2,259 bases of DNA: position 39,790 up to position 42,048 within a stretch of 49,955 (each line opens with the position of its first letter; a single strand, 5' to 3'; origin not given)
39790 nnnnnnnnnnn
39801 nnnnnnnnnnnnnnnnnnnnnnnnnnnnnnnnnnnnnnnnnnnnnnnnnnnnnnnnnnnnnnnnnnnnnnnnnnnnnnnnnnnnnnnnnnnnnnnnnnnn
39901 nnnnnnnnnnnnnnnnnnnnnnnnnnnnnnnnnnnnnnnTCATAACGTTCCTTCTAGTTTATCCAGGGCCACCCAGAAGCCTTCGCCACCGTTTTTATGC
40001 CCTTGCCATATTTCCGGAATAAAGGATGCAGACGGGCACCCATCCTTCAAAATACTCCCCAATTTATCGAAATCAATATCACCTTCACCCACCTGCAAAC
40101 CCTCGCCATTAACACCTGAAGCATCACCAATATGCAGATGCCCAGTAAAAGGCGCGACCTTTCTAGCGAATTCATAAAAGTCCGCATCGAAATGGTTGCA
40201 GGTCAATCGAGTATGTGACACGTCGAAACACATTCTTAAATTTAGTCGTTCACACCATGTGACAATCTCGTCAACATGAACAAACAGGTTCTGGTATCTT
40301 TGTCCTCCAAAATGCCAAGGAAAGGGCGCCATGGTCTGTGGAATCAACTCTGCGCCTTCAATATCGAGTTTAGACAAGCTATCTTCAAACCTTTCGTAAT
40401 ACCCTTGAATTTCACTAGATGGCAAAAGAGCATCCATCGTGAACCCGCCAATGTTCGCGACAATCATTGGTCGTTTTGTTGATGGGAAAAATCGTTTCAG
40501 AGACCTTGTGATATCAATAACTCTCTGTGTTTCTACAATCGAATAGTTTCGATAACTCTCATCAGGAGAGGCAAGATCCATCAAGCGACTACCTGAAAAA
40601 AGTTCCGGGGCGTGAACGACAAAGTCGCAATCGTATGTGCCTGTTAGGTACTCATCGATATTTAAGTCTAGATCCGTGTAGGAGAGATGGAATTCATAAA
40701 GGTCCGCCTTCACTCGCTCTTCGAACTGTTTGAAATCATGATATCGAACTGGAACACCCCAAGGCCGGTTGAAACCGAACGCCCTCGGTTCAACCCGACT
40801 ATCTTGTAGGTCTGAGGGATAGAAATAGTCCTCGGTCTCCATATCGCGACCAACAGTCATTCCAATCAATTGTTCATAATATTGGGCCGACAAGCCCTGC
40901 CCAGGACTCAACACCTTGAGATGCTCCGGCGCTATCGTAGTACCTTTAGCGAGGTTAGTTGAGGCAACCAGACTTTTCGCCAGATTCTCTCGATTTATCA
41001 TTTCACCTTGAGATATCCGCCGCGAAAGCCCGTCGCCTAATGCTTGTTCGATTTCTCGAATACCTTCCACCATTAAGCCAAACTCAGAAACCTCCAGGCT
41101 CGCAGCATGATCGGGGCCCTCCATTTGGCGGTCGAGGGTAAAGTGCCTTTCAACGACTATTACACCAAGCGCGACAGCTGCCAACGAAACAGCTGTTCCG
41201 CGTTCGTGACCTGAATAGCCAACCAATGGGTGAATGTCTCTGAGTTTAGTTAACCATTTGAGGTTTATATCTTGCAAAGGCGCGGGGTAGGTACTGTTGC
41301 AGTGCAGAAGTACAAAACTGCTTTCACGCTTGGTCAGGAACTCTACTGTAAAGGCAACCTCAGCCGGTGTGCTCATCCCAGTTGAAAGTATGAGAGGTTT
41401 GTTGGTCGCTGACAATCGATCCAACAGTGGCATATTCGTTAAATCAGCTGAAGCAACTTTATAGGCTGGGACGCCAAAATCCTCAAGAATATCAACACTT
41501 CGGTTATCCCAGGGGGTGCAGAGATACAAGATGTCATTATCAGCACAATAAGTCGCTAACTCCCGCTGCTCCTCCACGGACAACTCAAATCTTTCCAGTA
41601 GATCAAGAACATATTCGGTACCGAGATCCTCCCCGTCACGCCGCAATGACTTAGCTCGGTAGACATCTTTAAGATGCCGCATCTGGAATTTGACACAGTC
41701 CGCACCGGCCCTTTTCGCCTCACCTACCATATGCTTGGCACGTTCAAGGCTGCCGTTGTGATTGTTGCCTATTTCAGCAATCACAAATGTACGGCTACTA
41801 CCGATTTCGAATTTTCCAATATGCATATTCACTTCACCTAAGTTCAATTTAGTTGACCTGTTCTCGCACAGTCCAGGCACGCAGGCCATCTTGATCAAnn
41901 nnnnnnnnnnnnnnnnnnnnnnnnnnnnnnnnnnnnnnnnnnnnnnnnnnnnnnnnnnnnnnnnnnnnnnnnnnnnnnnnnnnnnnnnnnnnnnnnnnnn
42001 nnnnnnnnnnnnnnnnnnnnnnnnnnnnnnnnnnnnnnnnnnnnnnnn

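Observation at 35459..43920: Module A: ulosonic-acid synthase and CMP-activation core wired to heptose-type genes, a candidate undescribed pathway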

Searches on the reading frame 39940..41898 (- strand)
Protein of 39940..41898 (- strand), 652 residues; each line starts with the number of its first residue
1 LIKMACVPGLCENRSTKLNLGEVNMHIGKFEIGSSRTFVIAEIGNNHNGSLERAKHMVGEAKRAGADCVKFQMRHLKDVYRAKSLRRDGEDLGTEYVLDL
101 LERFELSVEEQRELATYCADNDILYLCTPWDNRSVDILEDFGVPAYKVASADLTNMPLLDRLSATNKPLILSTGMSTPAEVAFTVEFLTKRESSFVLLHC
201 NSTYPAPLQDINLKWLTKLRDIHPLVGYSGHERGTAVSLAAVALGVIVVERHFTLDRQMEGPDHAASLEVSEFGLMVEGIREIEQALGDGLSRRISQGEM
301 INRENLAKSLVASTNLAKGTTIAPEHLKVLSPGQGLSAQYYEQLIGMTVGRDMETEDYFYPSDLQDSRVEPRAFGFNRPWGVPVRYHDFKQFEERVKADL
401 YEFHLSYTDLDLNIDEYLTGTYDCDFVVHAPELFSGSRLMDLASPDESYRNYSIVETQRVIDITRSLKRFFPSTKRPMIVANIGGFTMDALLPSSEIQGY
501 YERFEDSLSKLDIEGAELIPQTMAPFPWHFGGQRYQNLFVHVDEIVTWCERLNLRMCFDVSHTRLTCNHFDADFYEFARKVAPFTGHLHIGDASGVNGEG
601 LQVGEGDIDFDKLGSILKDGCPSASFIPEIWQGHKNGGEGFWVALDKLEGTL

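Call 4: search_protein_families(library=pfam, proteins=[window:39940-41898:-], max_evalue=0.001)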
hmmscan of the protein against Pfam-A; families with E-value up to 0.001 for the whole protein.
window:39940-41898:- (652 aa): 3 families
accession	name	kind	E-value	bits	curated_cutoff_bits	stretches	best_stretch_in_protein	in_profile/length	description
PF03102.20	NeuB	-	1.1e-81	274.2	22.1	1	57-290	1-239/241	NeuB family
PF01261.30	AP_endonuc_2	-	1.4e-16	61.4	31.1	1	422-633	40-232/249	Xylose isomerase-like TIM barrel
PF08666.17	SAF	-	5e-10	40.2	21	1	308-364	2-62/63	SAF domain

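Call 5: search_protein_families(library=ncbifam, proteins=[window:39940-41898:-], max_evalue=0.001)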
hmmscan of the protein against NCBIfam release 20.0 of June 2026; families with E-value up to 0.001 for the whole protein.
window:39940-41898:- (652 aa): 2 families
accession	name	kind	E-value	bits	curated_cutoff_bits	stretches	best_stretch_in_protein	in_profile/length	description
TIGR03569.1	NeuB_NnaB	equivalog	1.1e-99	333.6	399.65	1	37-357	1-327/329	N-acetylneuraminate synthase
TIGR03586.1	PseI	equivalog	1.2e-72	244.9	340.25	1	37-356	2-324/327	pseudaminic acid synthase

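Call 9: find_homologous_proteins(query=window:39940-41898:-, max_evalue=1e-20)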
Query window:39940-41898:- (652 aa): 7997 proteins with E <= 1e-20 among 8000 candidates; the best 120 are listed.
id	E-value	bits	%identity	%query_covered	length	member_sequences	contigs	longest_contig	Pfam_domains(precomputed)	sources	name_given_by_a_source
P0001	0.0e+0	1515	100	100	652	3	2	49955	PF03102.21,PF08666.18,PF01261.31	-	-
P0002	0.0e+0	1167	78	96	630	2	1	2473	PF03102.21,PF08666.18,PF01261.31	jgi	jgi:N-acetylneuraminate synthase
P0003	0.0e+0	1141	77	96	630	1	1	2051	PF03102.21,PF08666.18,PF01261.31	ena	-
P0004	0.0e+0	1133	76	96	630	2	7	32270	PF03102.21,PF08666.18,PF01261.31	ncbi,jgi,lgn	ncbi:MAG: N-acetylneuraminate synthase [Candidatus Azotimanducaceae bacterium]|jgi:N-acetylneuramina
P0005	0.0e+0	1132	75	96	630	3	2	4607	PF03102.21,PF08666.18,PF01261.31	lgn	-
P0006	0.0e+0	1130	76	96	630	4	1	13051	PF03102.21,PF08666.18,PF01261.31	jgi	-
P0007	0.0e+0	1117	74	97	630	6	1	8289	PF03102.21,PF08666.18,PF01261.31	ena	-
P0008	0.0e+0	1115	74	97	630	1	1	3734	PF03102.21,PF08666.18,PF01261.31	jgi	jgi:sialic acid synthase SpsE/sugar phosphate isomerase/epimerase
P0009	0.0e+0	1110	74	97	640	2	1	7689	PF03102.21,PF08666.18,PF01261.31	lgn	-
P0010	0.0e+0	1110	74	97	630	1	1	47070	PF03102.21,PF08666.18,PF01261.31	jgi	jgi:sialic acid synthase SpsE/sugar phosphate isomerase/epimerase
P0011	0.0e+0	1103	74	97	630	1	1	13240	PF03102.21,PF08666.18,PF01261.31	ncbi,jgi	jgi:sialic acid synthase SpsE/sugar phosphate isomerase/epimerase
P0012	0.0e+0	1102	73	97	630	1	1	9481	PF03102.21,PF08666.18,PF01261.31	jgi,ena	-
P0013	0.0e+0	1102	73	97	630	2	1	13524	PF03102.21,PF08666.18,PF01261.31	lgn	-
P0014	0.0e+0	1102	73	97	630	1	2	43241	PF03102.21,PF08666.18,PF01261.31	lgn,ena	-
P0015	0.0e+0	1101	73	97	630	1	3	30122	PF03102.21,PF08666.18,PF01261.31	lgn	-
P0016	0.0e+0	1101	74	97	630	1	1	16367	PF03102.21,PF08666.18,PF01261.31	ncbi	-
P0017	0.0e+0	1101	73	97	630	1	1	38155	PF03102.21,PF08666.18,PF01261.31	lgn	-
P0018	0.0e+0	1101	73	97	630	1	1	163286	PF03102.21,PF08666.18,PF01261.31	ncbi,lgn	ncbi:MAG: N-acetylneuraminate synthase family protein [Pseudomonadota bacterium]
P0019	0.0e+0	1101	74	97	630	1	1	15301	PF03102.21,PF08666.18,PF01261.31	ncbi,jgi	jgi:sialic acid synthase SpsE/sugar phosphate isomerase/epimerase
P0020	0.0e+0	1100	73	97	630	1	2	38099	PF03102.21,PF08666.18,PF01261.31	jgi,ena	-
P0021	0.0e+0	1099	73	97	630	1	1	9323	PF03102.21,PF08666.18,PF01261.31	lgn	-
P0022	0.0e+0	1099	73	97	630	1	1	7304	PF03102.21,PF08666.18,PF01261.31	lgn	-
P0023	0.0e+0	1099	74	97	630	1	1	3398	PF03102.21,PF08666.18,PF01261.31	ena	-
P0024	0.0e+0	1098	72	96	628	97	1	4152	PF03102.21,PF08666.18,PF01261.31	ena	-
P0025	0.0e+0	1098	72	97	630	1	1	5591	PF03102.21,PF08666.18,PF01261.31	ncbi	-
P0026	0.0e+0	1098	73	97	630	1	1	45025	PF03102.21,PF08666.18,PF01261.31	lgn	-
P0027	0.0e+0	1098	73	97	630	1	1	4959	PF03102.21,PF08666.18,PF01261.31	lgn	-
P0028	0.0e+0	1097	74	97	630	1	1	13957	PF03102.21,PF08666.18,PF01261.31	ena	-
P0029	0.0e+0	1097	73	97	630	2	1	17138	PF03102.21,PF08666.18,PF01261.31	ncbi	-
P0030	0.0e+0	1097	74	97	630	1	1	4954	PF03102.21,PF08666.18,PF01261.31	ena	-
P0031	0.0e+0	1096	73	97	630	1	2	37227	PF03102.21,PF08666.18,PF01261.31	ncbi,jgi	jgi:sialic acid synthase SpsE/sugar phosphate isomerase/epimerase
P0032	0.0e+0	1096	73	97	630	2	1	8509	PF03102.21,PF08666.18,PF01261.31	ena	-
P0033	0.0e+0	1095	73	97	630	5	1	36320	PF03102.21,PF08666.18,PF01261.31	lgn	-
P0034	0.0e+0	1095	73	97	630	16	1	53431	PF03102.21,PF08666.18,PF01261.31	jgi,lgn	jgi:N-acetylneuraminate synthase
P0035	0.0e+0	1095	73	97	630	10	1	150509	PF03102.21,PF08666.18,PF01261.31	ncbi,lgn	ncbi:MAG: N-acetylneuraminate synthase family protein [Pseudomonadota bacterium]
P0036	0.0e+0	1095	73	97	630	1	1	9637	PF03102.21,PF08666.18,PF01261.31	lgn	-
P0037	0.0e+0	1095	72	97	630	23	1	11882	PF03102.21,PF08666.18,PF01261.31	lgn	-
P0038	0.0e+0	1095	73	97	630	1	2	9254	PF03102.21,PF08666.18,PF01261.31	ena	-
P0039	0.0e+0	1094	72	97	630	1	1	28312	PF03102.21,PF08666.18,PF01261.31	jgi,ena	jgi:N-acetylneuraminate synthase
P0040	0.0e+0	1094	73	97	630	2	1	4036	PF03102.21,PF08666.18,PF01261.31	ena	-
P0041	0.0e+0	1093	73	97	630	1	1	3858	PF03102.21,PF08666.18,PF01261.31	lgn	-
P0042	0.0e+0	1093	73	97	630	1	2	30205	PF03102.21,PF08666.18,PF01261.31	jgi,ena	jgi:N-acetylneuraminate synthase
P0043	0.0e+0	1093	72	97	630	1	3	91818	PF03102.21,PF08666.18,PF01261.31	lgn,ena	-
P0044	0.0e+0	1093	72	97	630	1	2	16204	PF03102.21,PF08666.18,PF01261.31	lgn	-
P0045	0.0e+0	1093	73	97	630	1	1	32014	PF03102.21,PF08666.18,PF01261.31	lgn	-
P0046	0.0e+0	1092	72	97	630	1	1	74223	PF03102.21,PF08666.18,PF01261.31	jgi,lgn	jgi:N-acetylneuraminate synthase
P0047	0.0e+0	1092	73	97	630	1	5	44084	PF03102.21,PF08666.18,PF01261.31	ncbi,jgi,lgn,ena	-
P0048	0.0e+0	1092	73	96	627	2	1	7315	PF03102.21,PF08666.18,PF01261.31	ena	-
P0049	0.0e+0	1092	72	97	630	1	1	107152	PF03102.21,PF08666.18,PF01261.31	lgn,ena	-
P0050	0.0e+0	1091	72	97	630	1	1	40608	PF03102.21,PF08666.18,PF01261.31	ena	-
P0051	0.0e+0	1091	72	97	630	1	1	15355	PF03102.21,PF08666.18,PF01261.31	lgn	-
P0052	0.0e+0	1091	72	97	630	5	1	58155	PF03102.21,PF08666.18,PF01261.31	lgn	-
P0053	0.0e+0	1091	72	97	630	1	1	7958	PF03102.21,PF08666.18,PF01261.31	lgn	-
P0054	0.0e+0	1091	72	97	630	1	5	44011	PF03102.21,PF08666.18,PF01261.31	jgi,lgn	jgi:N-acetylneuraminate synthase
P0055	0.0e+0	1091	72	97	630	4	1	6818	PF03102.21,PF08666.18,PF01261.31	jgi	jgi:sialic acid synthase SpsE/sugar phosphate isomerase/epimerase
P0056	0.0e+0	1091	72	97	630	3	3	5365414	PF03102.21,PF08666.18,PF01261.31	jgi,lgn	jgi:sialic acid synthase SpsE/sugar phosphate isomerase/epimerase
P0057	0.0e+0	1090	72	97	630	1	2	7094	PF03102.21,PF08666.18,PF01261.31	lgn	-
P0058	0.0e+0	1090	73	97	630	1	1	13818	PF03102.21,PF08666.18,PF01261.31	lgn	-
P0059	0.0e+0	1090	72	97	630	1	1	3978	PF03102.21,PF08666.18,PF01261.31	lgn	-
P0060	0.0e+0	1090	72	97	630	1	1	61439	PF03102.21,PF08666.18,PF01261.31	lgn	-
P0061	0.0e+0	1090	71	97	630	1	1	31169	PF03102.21,PF08666.18,PF01261.31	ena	-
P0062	0.0e+0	1090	73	97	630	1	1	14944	PF03102.21,PF08666.18,PF01261.31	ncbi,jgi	jgi:sialic acid synthase SpsE/sugar phosphate isomerase/epimerase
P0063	0.0e+0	1090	72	97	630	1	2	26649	PF03102.21,PF08666.18,PF01261.31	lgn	-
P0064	0.0e+0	1090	73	97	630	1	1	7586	PF03102.21,PF08666.18,PF01261.31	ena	-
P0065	0.0e+0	1090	72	97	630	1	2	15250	PF03102.21,PF08666.18,PF01261.31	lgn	-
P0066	0.0e+0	1089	72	97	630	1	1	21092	PF03102.21,PF08666.18,PF01261.31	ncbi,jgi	jgi:sialic acid synthase SpsE/sugar phosphate isomerase/epimerase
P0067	0.0e+0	1089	72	97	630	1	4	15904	PF03102.21,PF08666.18,PF01261.31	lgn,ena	-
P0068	0.0e+0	1089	73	97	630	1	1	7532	PF03102.21,PF08666.18,PF01261.31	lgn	-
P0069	0.0e+0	1089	73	97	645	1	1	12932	PF03102.21,PF08666.18,PF01261.31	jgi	jgi:sialic acid synthase SpsE/sugar phosphate isomerase/epimerase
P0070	0.0e+0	1089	72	97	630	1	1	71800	PF03102.21,PF08666.18,PF01261.31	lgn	-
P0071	0.0e+0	1089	72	97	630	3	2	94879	PF03102.21,PF08666.18,PF01261.31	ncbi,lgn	-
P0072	0.0e+0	1089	73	97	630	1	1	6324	PF03102.21,PF08666.18,PF01261.31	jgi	jgi:N-acetylneuraminate synthase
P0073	0.0e+0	1088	73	97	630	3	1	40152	PF03102.21,PF08666.18,PF01261.31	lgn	-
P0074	0.0e+0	1088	72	97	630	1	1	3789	PF03102.21,PF08666.18,PF01261.31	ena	-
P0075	0.0e+0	1088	73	97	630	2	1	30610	PF03102.21,PF08666.18,PF01261.31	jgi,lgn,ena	-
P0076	0.0e+0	1088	72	97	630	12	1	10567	PF03102.21,PF08666.18,PF01261.31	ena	-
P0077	0.0e+0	1088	73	97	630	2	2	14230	PF03102.21,PF08666.18,PF01261.31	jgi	jgi:N-acetylneuraminate synthase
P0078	0.0e+0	1088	72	97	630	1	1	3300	PF03102.21,PF08666.18,PF01261.31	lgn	-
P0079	0.0e+0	1088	72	97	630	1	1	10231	PF03102.21,PF08666.18,PF01261.31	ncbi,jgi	jgi:sialic acid synthase SpsE/sugar phosphate isomerase/epimerase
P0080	0.0e+0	1088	72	96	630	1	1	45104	PF03102.21,PF08666.18,PF01261.31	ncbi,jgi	jgi:sialic acid synthase SpsE/sugar phosphate isomerase/epimerase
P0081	0.0e+0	1088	72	97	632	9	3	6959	PF03102.21,PF08666.18,PF01261.31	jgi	jgi:sialic acid synthase SpsE/sugar phosphate isomerase/epimerase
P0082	0.0e+0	1088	72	97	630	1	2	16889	PF03102.21,PF08666.18,PF01261.31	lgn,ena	-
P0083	0.0e+0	1088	72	97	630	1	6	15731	PF03102.21,PF08666.18,PF01261.31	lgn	-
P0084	0.0e+0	1088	72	97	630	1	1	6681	PF03102.21,PF08666.18,PF01261.31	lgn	-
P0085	0.0e+0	1088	72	97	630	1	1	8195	PF03102.21,PF08666.18,PF01261.31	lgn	-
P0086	0.0e+0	1088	72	97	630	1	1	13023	PF03102.21,PF08666.18,PF01261.31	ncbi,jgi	jgi:sialic acid synthase SpsE/sugar phosphate isomerase/epimerase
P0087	0.0e+0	1087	72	97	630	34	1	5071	PF03102.21,PF08666.18,PF01261.31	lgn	-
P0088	0.0e+0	1087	71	96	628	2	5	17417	PF03102.21,PF08666.18,PF01261.31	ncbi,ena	-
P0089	0.0e+0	1087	72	96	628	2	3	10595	PF03102.21,PF08666.18,PF01261.31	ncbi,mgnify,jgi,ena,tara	mgnify:CR=1 FL=1|tara:strand:+ start:3908 stop:5794 length:1887 start_codon:yes stop_codon:yes gene_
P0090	0.0e+0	1087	73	97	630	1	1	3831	PF03102.21,PF08666.18,PF01261.31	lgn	-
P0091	0.0e+0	1087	71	97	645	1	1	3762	PF03102.21,PF08666.18,PF01261.31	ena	-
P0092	0.0e+0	1087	73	97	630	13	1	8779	PF03102.21,PF08666.18,PF01261.31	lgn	-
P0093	0.0e+0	1087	71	97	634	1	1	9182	PF03102.21,PF08666.18,PF01261.31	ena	-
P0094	0.0e+0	1087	73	97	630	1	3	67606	PF03102.21,PF08666.18,PF01261.31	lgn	-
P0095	0.0e+0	1087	73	96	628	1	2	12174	PF03102.21,PF08666.18,PF01261.31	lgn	-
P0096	0.0e+0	1087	72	97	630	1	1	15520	PF03102.21,PF08666.18,PF01261.31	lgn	-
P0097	0.0e+0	1087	72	97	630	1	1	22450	PF03102.21,PF08666.18,PF01261.31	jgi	jgi:N-acetylneuraminate synthase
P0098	0.0e+0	1087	72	97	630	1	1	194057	PF03102.21,PF08666.18,PF01261.31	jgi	jgi:sialic acid synthase SpsE/sugar phosphate isomerase/epimerase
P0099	0.0e+0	1086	72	96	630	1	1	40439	PF03102.21,PF08666.18,PF01261.31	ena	-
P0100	0.0e+0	1086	73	97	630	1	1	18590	PF03102.21,PF08666.18,PF01261.31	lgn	-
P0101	0.0e+0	1086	73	96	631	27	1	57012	PF03102.21,PF08666.18,PF01261.31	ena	-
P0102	0.0e+0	1085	72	97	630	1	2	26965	PF03102.21,PF08666.18,PF01261.31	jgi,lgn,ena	-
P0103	0.0e+0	1085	74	97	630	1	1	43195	PF03102.21,PF08666.18,PF01261.31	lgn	-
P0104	0.0e+0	1085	72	97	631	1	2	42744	PF03102.21,PF08666.18,PF01261.31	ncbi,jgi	jgi:sialic acid synthase SpsE/sugar phosphate isomerase/epimerase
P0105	0.0e+0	1085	72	97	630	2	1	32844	PF03102.21,PF08666.18,PF01261.31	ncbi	-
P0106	0.0e+0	1085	72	97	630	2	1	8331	PF03102.21,PF08666.18,PF01261.31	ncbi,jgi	jgi:sialic acid synthase SpsE/sugar phosphate isomerase/epimerase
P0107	0.0e+0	1085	73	97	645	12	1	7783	PF03102.21,PF08666.18,PF01261.31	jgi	jgi:sialic acid synthase SpsE/sugar phosphate isomerase/epimerase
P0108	0.0e+0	1085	73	96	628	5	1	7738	PF03102.21,PF08666.18,PF01261.31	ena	-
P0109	0.0e+0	1085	72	97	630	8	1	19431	PF03102.21,PF08666.18,PF01261.31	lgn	-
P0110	0.0e+0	1085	72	97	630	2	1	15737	PF03102.21,PF08666.18,PF01261.31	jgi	jgi:N-acetylneuraminate synthase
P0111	0.0e+0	1085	72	97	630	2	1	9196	PF03102.21,PF08666.18,PF01261.31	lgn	-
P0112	0.0e+0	1084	73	96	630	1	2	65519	PF03102.21,PF08666.18,PF01261.31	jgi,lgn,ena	-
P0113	0.0e+0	1084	72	97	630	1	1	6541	PF03102.21,PF08666.18,PF01261.31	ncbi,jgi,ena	jgi:N-acetylneuraminate synthase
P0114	0.0e+0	1084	72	97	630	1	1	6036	PF03102.21,PF08666.18,PF01261.31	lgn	-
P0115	0.0e+0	1084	73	96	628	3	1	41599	PF03102.21,PF08666.18,PF01261.31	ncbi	-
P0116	0.0e+0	1084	72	96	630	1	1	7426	PF03102.21,PF08666.18,PF01261.31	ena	-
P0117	0.0e+0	1084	72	97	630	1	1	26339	PF03102.21,PF08666.18,PF01261.31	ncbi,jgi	jgi:sialic acid synthase SpsE/sugar phosphate isomerase/epimerase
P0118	0.0e+0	1084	72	97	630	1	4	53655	PF03102.21,PF08666.18,PF01261.31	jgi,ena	-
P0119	0.0e+0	1084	72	97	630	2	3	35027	PF03102.21,PF08666.18,PF01261.31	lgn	-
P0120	0.0e+0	1083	72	96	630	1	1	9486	PF03102.21,PF08666.18,PF01261.31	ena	-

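Call 12: find_encoding_contigs(protein=P0056, flank=10000, max_places=3)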
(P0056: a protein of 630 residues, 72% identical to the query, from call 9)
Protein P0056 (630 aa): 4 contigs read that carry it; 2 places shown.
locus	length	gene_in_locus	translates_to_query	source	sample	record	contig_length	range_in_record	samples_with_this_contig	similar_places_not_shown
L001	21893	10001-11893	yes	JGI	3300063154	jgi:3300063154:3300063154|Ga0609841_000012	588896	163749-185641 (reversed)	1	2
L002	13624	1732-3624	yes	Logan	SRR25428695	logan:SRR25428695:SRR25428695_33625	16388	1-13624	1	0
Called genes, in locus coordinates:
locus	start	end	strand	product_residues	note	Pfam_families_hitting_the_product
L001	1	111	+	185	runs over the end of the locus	PF00908:dTDP_sugar_isom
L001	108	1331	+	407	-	PF08421:Methyltransf_13, PF13489:Methyltransf_23, PF08242:Methyltransf_12 (weak), PF08484:Methyltransf_14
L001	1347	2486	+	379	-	PF01041:DegT_DnrJ_EryC1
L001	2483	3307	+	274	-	PF00551:Formyl_trans_N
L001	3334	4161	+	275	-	PF04989:RMNT_CmcI, PF13578:Methyltransf_24 (weak)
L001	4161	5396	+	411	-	-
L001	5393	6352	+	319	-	-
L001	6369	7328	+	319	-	-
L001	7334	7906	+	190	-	PF00702:Hydrolase, PF13419:HAD_2 (weak), PF13242:Hydrolase_like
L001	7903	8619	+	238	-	PF00483:NTP_transferase, PF12804:NTP_transf_3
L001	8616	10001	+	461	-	PF00571:CBS (faint), PF00288:GHMP_kinases_N, PF08544:GHMP_kinases_C (weak)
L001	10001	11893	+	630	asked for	PF03102:NeuB, PF08666:SAF, PF01261:AP_endonuc_2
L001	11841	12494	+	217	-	PF13580:SIS_2, PF01380:SIS (weak)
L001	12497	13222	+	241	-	PF02348:CTP_transf_3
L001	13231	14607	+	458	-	PF00202:Aminotran_3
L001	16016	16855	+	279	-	PF01261:AP_endonuc_2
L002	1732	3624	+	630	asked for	PF03102:NeuB, PF08666:SAF, PF01261:AP_endonuc_2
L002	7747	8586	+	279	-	PF01261:AP_endonuc_2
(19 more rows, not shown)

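Call 14: find_encoding_contigs(protein=window:39940-41832:-, flank=10000, max_places=4)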
Protein window:39940-41832:- (630 aa): no gene with exactly this product is on record in the collection.

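Call 15: find_related_loci(query=window:39940-41832:-, collection=genome_contigs, flank=10000)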
Query window:39940-41832:- (630 aa) in genome_contigs; peptide patterns used: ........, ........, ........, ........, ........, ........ (x = any residue, [..] = any of these).
592 stretches matched a pattern; 569 encode a relative of the query (tblastn E <= 1e-3); the best 80 are kept; 80 distinct loci.
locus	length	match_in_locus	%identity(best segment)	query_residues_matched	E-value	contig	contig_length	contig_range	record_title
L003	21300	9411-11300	76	1-630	0e+0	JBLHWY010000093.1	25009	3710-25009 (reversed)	MAG: Candidatus Azotimanducaceae bacterium isolate 3300046534_142 Ga0491194_0003485, whole genome shotgun sequence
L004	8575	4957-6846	74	1-630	0e+0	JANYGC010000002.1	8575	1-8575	MAG: Sphingomonadaceae bacterium isolate 340R_metabinner_27_sub 340R_k141_1398273, whole genome shotgun sequence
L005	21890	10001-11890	73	1-630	0e+0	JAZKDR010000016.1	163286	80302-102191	MAG: Pseudomonadota bacterium isolate DC_HB_01_SPN181219-bin059 DCHB01SPN_B059_0_000000000016, whole genome shotgun sequ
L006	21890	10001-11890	73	1-630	0e+0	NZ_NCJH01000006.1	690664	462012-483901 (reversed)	MAG: Polaromonas sp. 39-63-25 lw04302015_39_scaffold_34, whole genome shotgun sequence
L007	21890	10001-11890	73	1-630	0e+0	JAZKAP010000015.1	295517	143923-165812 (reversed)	MAG: Pseudomonadota bacterium isolate ADI_H3L2_1_122_18_3-bin032_1 ADIH3L21_B032_1_000000000015, whole genome shotgun se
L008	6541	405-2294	72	1-630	0e+0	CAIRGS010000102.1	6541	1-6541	MAG: uncultured Nitrosomonadales bacterium isolate Loclat_bin-08429 genome assembly, contig: bin-08429:102/297, whole ge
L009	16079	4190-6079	72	1-630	0e+0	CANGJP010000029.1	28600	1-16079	MAG: Proteobacteria bacterium isolate Jr-28jun17-207 genome assembly, contig: Jr-28jun17-C2265, whole genome shotgun seq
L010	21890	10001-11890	72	1-630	0e+0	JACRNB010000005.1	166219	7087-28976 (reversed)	MAG: Betaproteobacteria bacterium isolate NC_groundwater_1923_Pr3_S-0.2um_65_7 scaffold_248972, whole genome shotgun seq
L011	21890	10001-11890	72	1-630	0e+0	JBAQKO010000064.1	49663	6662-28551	MAG: Rhodoferax sp. isolate MFD12081_ilm_asm_bin5 k127_843, whole genome shotgun sequence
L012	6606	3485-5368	71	3-630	0e+0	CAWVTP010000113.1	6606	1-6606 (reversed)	MAG TPA_asm: uncultured Puniceicoccaceae bacterium isolate ERR3589583_concoct_116 genome assembly, contig: ERZ7462696.10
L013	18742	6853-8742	73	1-630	0e+0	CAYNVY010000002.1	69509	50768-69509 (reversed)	MAG TPA_asm: uncultured Enterobacteriaceae bacterium isolate SRP302447_co3_36 genome assembly, contig: NODE_1078_length_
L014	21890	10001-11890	71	1-630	0e+0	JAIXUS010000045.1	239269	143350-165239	MAG: Bacteroidetes bacterium isolate D1_MAG_00037 pond_D1_MAG_00037_000000000067, whole genome shotgun sequence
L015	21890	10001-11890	72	1-630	0e+0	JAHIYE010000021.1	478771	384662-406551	MAG: Gammaproteobacteria bacterium isolate MMS_B.mb.9 MMS_B.mb.9_k119_224770, whole genome shotgun sequence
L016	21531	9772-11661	72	1-630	0e+0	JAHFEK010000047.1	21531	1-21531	MAG: Nitrospinales bacterium isolate nzgw267 NODE_4057_length_21532_cov_4.173135, whole genome shotgun sequence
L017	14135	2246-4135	71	1-630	0e+0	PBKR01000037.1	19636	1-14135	MAG: Nitrosomonadaceae bacterium isolate SP263 MHASMcontig_3267165, whole genome shotgun sequence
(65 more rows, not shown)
